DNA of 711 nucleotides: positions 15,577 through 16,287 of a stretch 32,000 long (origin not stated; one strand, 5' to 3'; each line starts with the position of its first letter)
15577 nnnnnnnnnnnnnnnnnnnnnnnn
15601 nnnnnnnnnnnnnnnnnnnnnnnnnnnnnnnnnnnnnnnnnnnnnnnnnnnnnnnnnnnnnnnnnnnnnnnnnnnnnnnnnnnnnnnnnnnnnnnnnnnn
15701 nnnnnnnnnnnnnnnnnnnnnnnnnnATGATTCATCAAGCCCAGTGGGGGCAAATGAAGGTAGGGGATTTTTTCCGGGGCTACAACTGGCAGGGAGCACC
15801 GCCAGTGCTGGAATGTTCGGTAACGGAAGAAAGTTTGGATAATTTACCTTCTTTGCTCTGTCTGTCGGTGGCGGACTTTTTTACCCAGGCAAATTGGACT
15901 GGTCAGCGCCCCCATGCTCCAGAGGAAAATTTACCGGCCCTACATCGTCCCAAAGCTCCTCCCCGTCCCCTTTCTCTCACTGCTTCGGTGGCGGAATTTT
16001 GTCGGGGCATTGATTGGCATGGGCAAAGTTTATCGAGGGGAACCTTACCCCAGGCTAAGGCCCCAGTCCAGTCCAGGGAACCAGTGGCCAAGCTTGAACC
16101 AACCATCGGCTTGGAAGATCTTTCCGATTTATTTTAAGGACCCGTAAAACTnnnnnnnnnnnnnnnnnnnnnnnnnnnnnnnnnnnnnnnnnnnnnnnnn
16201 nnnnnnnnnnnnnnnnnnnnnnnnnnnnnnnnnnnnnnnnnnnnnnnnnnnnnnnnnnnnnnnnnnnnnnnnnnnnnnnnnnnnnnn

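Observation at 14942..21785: Nine-gene V4R / globin-fold / ferredoxin / TPR / Ser-Thr-kinase cluster with a duplicated module layout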

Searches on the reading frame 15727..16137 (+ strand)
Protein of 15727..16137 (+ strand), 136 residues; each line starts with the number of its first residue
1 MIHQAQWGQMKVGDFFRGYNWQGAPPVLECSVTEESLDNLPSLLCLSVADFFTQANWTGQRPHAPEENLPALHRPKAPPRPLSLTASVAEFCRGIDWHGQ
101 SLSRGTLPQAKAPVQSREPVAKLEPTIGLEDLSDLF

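Call 3: search_protein_families(library=pfam, proteins=[window:15727-16137:+], max_evalue=0.01)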
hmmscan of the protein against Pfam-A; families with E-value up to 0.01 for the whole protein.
window:15727-16137:+ (136 aa): 0 families

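Call 4: search_protein_families(library=ncbifam, proteins=[window:15727-16137:+], max_evalue=0.01)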
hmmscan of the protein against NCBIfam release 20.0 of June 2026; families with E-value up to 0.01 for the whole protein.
window:15727-16137:+ (136 aa): 0 families

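Call 24: find_homologous_proteins(query=window:15727-16137:+, max_evalue=0.001)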
Query window:15727-16137:+ (136 aa): 17 proteins with E <= 0.001 among 23 candidates.
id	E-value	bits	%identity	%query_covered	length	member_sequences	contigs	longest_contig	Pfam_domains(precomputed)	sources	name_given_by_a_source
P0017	1.5e-88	312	99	100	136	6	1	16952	-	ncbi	-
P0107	5.4e-60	219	70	100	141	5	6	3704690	-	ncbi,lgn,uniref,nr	ncbi:hypothetical protein [Synechocystis sp. PCC 7338]|uniref:hypothetical protein n=1 Tax=Synechocy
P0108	1.0e-56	209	71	100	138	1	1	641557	-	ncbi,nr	ncbi:hypothetical protein IQ225_00450 [Synechocystis salina LEGE 06155]|nr:hypothetical protein [Syn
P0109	8.1e-56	206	69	100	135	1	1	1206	-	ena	-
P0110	3.3e-55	204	69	100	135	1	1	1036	-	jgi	jgi:hypothetical protein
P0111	5.8e-55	203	68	100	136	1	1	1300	-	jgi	-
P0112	2.0e-53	198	68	100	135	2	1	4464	-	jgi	jgi:hypothetical protein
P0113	2.2e-44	169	58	100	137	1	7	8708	-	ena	-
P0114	3.0e-44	168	56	100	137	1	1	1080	-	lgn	-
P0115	3.1e-44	168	59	100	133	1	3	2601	-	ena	-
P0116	4.4e-44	168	58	100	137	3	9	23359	-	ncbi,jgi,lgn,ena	ncbi:MAG: hypothetical protein ACK58N_04760 [Synechocystis sp.]|jgi:hypothetical protein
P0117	5.8e-43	164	57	100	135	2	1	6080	-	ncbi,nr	ncbi:MAG: hypothetical protein VKL20_08650 [Synechocystis sp.]|nr:hypothetical protein [Synechocysti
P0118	6.5e-40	154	51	100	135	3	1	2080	-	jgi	jgi:hypothetical protein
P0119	1.2e-38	150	55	100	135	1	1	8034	-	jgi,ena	-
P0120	2.0e-37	146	53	100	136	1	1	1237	-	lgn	-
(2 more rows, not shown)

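Call 37: search_protein_representatives(alignment_id=A1)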
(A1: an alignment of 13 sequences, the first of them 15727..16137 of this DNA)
Query: 13 sequences, 135 profile positions. Proteins with E-value up to 0.001 (for the whole library): 182; up to 1e-10: 45; up to 1e-30: 1. The best 150 are listed.
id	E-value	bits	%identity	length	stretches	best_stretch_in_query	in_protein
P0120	2.8e-62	224.7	-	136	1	1-135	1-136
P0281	7.3e-29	116.5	-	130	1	1-135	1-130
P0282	1.8e-26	108.7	-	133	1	2-135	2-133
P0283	8.7e-22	93.6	-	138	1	1-135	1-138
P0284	1.5e-20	89.6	-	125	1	2-135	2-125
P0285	1.6e-20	89.5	-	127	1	3-135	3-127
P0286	6.9e-19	84.2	-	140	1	1-135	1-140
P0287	3.5e-18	81.9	-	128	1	1-135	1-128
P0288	5.3e-18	81.3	-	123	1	1-134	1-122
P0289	1.3e-17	80.0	-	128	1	1-135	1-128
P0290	1.0e-16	77.2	-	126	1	1-135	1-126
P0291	1.5e-16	76.6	-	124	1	1-135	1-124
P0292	1.9e-16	76.3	-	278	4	6-67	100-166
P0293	3.9e-16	75.3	-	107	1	1-91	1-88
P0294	7.7e-16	74.3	-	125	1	2-114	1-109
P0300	3.1e-14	69.2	-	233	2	5-135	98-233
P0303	1.5e-13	66.9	-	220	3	76-135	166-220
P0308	5.2e-13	65.2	-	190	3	5-135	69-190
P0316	1.1e-11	60.9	-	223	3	69-135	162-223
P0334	1.0e-09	54.6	-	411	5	42-115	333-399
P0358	3.0e-08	49.8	-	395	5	41-111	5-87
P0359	3.1e-08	49.7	-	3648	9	19-51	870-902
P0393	2.6e-06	43.5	-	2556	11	35-132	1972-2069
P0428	5.0e-05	39.3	-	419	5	10-33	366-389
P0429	6.2e-05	39.0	-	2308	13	18-64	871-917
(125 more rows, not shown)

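Call 64: predict_structure(alignment_id=A1)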
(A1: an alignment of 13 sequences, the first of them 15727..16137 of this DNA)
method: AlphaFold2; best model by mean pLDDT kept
length: 136 residues; sequences in the alignment: 13
mean_pLDDT: 37.4   pTM: 0.16
mean pLDDT of the five models: 37.4, 36.1, 33.1, 32.9, 30.5
residues with pLDDT >= 90: 0; 70-90: 0; 50-70: 6; < 50: 130
segments of 3 or more residues with pLDDT < 50: 1-118, 120-129
pLDDT, mean of each block of 10 residues (from residue 1): 29 39 35 37 33 35 37 38 37 37 35 40 44 52
secondary structure, 60 per line:
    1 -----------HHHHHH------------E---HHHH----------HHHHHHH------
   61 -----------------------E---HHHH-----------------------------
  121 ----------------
elements in order: H12-17 H34-37 H48-54 H88-91

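Call 68: search_protein_families(library=pfam, proteins=[P0359, P0393, P0429, P0334, P0292], max_evalue=0.001)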
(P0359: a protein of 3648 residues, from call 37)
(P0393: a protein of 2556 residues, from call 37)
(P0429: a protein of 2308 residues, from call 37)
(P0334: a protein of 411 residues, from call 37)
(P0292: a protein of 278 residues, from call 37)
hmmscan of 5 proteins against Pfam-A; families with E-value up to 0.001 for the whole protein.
P0359 (3648 aa): 9 families
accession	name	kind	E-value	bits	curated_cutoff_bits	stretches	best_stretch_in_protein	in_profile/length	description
PF17892.7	Cadherin_5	-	2.4e-146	476.6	26.5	19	849-900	48-98/98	Cadherin-like domain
PF17963.7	Big_9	-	3.3e-127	416.1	23.6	20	911-1003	9-88/89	Bacterial Ig domain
PF17803.7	Cadherin_4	-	2.2e-122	400.2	25.1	17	262-342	2-71/71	Bacterial cadherin-like domain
PF18200.7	Big_11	-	6.2e-95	311.7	25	16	2465-2547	3-86/87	Bacterial Ig-like domain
PF19076.6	CshA_repeat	-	1.1e-79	264.1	27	9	1892-1955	40-103/103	Surface adhesin CshA repetitive domain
PF18175.6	HU-CCDC81_bac_2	-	5.2e-47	158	35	0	215-244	34-63/70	CCDC81-like prokaryotic HU domain 2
PF00353.25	HemolysinCabind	-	8.2e-10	38.9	23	1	3496-3528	4-36/36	RTX calcium-binding nonapeptide repeat (4 copies)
PF00092.34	VWA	-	4.9e-09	37.1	23.8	1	3148-3274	1-122/174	von Willebrand factor type A domain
PF16184.11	Cadherin_3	-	0.00011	22.6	25.5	0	2862-2918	3-57/106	Cadherin-like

P0393 (2556 aa): 2 families
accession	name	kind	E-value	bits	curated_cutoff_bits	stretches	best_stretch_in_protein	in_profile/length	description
PF19859.4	DUF6333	-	9.7e-18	65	31.4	0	1695-1754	102-161/234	Family of unknown function (DUF6333)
PF13648.12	Lipocalin_4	-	2.4e-05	25.6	22.4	0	1865-1881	52-68/89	Lipocalin-like domain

P0429 (2308 aa): 8 families
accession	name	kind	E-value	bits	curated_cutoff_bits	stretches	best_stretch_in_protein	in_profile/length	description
PF17963.7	Big_9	-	3e-168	547.7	23.6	19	277-369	9-88/89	Bacterial Ig domain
PF17892.7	Cadherin_5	-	1.3e-166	541.6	26.5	17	5-54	50-98/98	Cadherin-like domain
PF19076.6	CshA_repeat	-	5.8e-103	338.9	27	16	2170-2233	38-101/103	Surface adhesin CshA repetitive domain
PF17803.7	Cadherin_4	-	4.5e-95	312.7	25.1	13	896-976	2-71/71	Bacterial cadherin-like domain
PF18200.7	Big_11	-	8.8e-77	253.6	25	10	1411-1493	3-84/87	Bacterial Ig-like domain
PF18175.6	HU-CCDC81_bac_2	-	1.8e-68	226.8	35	0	1967-1997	34-64/70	CCDC81-like prokaryotic HU domain 2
PF19298.5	KshA_C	-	9.3e-07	29.6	23.3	0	1482-1617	30-147/207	3-Ketosteroid 9alpha-hydroxylase C-terminal domain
PF13657.11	Couple_hipA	-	4.1e-06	27.6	22.5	0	963-995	10-43/99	HipA N-terminal domain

P0334 (411 aa): 0 families

P0292 (278 aa): 0 families

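Call 88: list_cluster_members(proteins=[P0281, P0288, P0292, P0300, P0303, P0334, P0358, P0428, P0308, P0316])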
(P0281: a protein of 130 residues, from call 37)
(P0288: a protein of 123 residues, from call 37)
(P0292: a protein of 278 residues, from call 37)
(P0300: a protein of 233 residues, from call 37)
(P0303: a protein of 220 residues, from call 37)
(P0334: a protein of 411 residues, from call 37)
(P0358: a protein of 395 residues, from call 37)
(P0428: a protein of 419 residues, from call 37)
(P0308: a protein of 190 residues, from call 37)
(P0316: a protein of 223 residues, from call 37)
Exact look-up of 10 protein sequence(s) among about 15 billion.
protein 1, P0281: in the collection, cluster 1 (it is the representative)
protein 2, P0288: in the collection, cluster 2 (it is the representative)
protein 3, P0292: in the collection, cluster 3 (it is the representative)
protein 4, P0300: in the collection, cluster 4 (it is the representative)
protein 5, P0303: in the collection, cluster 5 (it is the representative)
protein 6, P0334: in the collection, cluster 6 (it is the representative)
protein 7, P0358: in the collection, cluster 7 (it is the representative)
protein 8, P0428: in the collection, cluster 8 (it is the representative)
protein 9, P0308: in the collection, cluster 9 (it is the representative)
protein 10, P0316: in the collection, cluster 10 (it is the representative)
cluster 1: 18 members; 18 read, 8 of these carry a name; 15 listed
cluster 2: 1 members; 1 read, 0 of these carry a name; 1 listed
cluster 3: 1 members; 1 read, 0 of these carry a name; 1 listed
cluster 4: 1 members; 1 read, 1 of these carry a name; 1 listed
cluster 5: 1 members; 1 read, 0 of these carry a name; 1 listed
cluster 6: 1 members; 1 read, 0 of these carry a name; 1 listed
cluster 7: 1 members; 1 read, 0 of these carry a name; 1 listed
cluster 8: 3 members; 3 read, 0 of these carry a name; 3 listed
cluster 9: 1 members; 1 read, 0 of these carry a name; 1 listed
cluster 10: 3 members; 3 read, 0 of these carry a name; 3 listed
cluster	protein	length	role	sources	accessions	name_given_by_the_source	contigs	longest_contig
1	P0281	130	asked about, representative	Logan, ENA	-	-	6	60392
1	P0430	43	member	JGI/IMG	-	hypothetical protein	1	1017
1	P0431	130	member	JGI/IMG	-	hypothetical protein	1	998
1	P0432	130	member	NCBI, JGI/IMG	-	hypothetical protein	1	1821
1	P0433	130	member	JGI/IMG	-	hypothetical protein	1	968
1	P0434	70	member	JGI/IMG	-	hypothetical protein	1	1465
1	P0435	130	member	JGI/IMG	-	hypothetical protein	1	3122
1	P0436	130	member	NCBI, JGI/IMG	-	hypothetical protein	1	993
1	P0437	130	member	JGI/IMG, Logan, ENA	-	hypothetical protein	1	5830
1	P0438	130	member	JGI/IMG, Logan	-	-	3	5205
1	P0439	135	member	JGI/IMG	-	-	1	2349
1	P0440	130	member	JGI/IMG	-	-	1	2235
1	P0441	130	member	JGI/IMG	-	-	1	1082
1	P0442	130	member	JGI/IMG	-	-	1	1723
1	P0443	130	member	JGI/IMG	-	-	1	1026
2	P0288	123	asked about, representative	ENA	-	-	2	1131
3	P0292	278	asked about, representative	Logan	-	-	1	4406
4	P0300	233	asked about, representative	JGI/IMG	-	hypothetical protein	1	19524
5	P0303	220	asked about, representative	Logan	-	-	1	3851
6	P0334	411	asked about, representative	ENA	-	-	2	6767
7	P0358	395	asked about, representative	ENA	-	-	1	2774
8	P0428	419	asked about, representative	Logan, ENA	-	-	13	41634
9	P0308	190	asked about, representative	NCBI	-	-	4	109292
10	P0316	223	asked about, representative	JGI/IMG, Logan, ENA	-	-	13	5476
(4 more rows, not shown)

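Call 89: find_encoding_contigs(protein=P0428, flank=8000, max_places=2)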
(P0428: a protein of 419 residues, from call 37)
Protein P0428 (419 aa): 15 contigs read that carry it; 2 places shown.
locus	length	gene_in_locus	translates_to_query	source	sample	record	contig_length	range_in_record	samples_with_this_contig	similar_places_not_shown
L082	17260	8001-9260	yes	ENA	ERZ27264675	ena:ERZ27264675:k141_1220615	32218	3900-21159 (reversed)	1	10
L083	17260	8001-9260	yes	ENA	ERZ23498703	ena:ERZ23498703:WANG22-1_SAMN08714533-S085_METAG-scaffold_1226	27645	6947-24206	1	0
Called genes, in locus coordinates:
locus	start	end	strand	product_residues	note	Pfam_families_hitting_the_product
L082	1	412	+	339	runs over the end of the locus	PF02361:CbiQ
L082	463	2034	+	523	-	PF04715: (weak), PF00425:Chorismate_bind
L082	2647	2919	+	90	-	PF12058:PipX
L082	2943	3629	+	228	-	PF01168:Ala_racemase_N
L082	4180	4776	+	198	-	PF04472:SepF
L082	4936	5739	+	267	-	PF03807:F420_oxidored, PF14748:P5CR_dimer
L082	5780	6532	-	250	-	PF09335:VTT_dom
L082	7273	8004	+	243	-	PF02830:V4R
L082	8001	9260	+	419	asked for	-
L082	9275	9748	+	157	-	PF00502:Phycobilisome (weak)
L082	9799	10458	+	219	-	PF02830:V4R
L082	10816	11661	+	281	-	-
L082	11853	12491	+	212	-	PF00578:AhpC-TSA, PF08534:Redoxin, PF10417:1-cysPrx_C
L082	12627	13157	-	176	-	PF00329:Complex1_30kDa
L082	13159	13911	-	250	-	PF01058:Oxidored_q6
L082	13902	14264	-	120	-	PF00507:Oxidored_q4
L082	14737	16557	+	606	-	PF01343:Peptidase_S49, PF25145:NfeD1b_N (faint), PF01343:Peptidase_S49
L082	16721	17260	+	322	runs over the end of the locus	-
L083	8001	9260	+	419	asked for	-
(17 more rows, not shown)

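Call 94: find_encoding_contigs(protein=P0308, flank=8000, max_places=1)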
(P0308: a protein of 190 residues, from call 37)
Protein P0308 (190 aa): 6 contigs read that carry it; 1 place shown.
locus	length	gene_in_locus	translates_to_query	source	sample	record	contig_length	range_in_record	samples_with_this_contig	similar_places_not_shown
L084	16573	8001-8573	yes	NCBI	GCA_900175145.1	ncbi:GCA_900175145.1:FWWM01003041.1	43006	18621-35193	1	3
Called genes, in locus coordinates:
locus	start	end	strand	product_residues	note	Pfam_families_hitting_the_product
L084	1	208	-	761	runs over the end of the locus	PF18072:FGAR-AT_linker, PF00586:AIRS, PF02769:AIRS_C, PF00586:AIRS, PF02769:AIRS_C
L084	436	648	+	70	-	-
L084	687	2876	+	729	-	PF18309:PAZ_3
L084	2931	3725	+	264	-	PF11967:RecO_N, PF02565:RecO_C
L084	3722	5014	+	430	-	PF05977:MFS_3, PF07690:MFS_1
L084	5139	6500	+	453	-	PF07228:SpoIIE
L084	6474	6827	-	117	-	PF01035:DNA_binding_1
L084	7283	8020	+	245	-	PF02830:V4R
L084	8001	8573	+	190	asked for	-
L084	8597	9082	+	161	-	PF00502:Phycobilisome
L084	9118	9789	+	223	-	PF02830:V4R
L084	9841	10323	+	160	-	PF00111:Fer2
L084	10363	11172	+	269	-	PF13424:TPR_12 (faint), PF13431:TPR_17 (faint), PF13371:TPR_9 (faint), PF00515:TPR_1, PF07719:TPR_2 (faint), PF13181:TPR_8 (weak), PF13414:TPR_11 (weak)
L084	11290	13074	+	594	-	PF00069:Pkinase, PF07714:PK_Tyr_Ser-Thr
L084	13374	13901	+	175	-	PF01936:NYN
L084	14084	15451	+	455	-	PF00224:PK, PF02887:PK_C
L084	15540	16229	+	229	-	PF04402:SIMPL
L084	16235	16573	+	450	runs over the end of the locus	PF11850:DUF3370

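Call 95: find_encoding_contigs(protein=P0300, flank=8000, max_places=1)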
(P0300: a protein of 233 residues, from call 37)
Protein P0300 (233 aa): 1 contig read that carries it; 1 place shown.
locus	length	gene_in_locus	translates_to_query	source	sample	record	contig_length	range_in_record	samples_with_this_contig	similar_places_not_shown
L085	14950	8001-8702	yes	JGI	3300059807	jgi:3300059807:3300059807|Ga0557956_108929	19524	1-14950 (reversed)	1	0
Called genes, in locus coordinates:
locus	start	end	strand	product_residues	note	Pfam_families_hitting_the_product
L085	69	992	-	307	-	PF00494:SQS_PSY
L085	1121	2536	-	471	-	PF01266:DAO (faint), PF01593:Amino_oxidase, PF07992:Pyr_redox_2 (faint), PF13450:NAD_binding_8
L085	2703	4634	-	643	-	PF13727:CoA_binding_3, PF01370:Epimerase, PF02719:Polysacc_synt_2, PF04321:RmlD_sub_bind, PF16363:GDP_Man_Dehyd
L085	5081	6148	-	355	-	-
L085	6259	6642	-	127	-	-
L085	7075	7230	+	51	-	-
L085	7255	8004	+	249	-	PF02830:V4R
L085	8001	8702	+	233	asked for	-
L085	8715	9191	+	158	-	PF00502:Phycobilisome (weak)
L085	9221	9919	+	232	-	PF02830:V4R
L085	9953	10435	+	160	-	PF00111:Fer2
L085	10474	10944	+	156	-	PF00502:Phycobilisome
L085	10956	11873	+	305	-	PF13431:TPR_17 (faint), PF13371:TPR_9 (faint), PF13414:TPR_11 (faint), PF00515:TPR_1, PF07719:TPR_2 (faint), PF13181:TPR_8 (faint)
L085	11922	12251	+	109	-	PF00111:Fer2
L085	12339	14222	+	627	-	PF00069:Pkinase, PF07714:PK_Tyr_Ser-Thr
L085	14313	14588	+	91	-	PF04365:BrnT_toxin (weak)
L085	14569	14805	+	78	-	-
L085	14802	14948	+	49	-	?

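Call 96: find_encoding_contigs(protein=P0334, flank=8000, max_places=1)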
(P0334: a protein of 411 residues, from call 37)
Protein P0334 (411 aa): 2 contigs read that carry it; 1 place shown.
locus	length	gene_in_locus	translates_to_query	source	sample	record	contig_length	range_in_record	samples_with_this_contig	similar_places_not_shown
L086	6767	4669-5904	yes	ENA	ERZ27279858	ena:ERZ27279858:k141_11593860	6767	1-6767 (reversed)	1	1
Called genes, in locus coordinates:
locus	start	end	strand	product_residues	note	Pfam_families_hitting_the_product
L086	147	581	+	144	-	PF04273:BLH_phosphatase, PF22784:PTP-SAK (weak)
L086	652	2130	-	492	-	PF01134:GIDA (faint), PF01262:AlaDh_PNT_C (faint), PF01266:DAO (faint), PF07992:Pyr_redox_2, PF13738:Pyr_redox_3 (weak), PF00070:Pyr_redox, PF02852:Pyr_redox_dim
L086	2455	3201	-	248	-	PF09335:VTT_dom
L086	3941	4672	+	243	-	PF02830:V4R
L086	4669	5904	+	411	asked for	-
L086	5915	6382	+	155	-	PF00502:Phycobilisome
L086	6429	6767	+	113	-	?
